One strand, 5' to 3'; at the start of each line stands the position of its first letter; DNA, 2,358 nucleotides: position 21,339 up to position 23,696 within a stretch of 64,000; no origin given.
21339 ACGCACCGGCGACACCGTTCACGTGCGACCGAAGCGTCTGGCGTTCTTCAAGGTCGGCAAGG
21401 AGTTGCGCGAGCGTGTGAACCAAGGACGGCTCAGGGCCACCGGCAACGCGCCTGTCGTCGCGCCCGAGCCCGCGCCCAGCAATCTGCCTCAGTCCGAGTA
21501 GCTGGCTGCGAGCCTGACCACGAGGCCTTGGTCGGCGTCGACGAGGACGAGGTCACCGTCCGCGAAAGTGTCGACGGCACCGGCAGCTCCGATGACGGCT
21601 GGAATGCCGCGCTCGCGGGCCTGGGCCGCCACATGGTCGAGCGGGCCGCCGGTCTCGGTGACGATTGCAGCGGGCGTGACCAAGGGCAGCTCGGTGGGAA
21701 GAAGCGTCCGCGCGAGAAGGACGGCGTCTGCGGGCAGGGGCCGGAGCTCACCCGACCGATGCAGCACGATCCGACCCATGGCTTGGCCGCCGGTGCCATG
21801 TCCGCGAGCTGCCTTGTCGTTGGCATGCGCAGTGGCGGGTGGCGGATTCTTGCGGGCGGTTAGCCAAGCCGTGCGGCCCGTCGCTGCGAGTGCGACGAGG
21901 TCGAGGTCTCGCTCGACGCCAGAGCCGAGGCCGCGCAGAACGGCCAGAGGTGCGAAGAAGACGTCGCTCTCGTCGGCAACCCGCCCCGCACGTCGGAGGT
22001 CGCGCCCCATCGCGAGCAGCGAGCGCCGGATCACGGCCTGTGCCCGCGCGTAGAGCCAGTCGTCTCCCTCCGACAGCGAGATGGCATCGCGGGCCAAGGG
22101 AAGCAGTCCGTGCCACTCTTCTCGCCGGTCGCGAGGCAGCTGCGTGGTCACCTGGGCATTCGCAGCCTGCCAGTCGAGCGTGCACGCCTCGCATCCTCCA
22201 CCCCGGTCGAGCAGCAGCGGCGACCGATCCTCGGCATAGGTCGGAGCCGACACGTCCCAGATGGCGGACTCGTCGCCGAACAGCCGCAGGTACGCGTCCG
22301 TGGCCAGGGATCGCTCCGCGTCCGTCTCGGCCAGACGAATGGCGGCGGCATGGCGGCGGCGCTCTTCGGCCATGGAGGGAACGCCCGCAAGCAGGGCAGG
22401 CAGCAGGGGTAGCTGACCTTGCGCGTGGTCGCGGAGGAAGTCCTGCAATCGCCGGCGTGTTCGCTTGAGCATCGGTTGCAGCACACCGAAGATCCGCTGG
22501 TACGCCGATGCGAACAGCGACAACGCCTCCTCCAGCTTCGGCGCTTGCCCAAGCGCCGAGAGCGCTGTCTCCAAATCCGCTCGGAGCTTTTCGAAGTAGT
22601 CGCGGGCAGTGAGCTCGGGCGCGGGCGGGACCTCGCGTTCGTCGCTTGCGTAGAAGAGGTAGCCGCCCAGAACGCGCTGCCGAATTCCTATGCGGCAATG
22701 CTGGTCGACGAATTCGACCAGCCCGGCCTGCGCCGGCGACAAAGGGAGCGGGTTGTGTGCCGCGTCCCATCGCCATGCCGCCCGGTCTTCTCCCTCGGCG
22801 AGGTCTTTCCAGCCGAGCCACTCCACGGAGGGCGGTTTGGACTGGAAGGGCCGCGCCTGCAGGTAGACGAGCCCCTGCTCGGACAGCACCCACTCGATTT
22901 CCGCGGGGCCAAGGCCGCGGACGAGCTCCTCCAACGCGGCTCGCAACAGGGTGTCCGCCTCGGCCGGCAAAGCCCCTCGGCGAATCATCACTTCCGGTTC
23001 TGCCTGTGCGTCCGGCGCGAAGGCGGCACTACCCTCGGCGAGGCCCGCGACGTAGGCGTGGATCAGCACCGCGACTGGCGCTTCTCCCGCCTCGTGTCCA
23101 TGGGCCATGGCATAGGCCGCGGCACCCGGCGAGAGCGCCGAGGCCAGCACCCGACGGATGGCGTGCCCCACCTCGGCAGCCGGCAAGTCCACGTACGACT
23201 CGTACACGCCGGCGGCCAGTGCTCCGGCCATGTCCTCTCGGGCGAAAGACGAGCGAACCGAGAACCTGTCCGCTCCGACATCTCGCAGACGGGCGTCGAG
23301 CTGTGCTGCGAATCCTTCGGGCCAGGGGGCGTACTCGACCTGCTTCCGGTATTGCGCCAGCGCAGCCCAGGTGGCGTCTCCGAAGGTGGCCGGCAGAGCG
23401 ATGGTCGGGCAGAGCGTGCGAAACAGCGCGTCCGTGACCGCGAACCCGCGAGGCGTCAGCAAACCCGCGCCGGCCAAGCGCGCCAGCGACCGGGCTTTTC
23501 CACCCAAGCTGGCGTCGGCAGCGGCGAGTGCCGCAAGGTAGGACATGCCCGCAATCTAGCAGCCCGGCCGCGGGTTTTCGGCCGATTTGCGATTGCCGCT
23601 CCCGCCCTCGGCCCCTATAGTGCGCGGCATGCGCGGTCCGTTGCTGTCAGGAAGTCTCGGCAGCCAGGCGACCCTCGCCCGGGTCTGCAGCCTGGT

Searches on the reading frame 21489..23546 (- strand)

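Call 32: search_protein_families(library=pfam, proteins=[window:21489-23546:-], max_evalue=0.001)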
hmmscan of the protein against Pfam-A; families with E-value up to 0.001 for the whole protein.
window:21489-23546:- (685 aa): 2 families
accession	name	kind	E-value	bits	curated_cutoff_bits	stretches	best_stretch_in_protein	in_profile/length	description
PF01326.24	PPDK_N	-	2.5e-19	70.2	27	1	13-172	3-183/328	Pyruvate phosphate dikinase, AMP/ATP-binding domain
PF00391.29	PEP-utilizers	-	2.7e-14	52.9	23.1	1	605-674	2-72/72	PEP-utilising enzyme, mobile domain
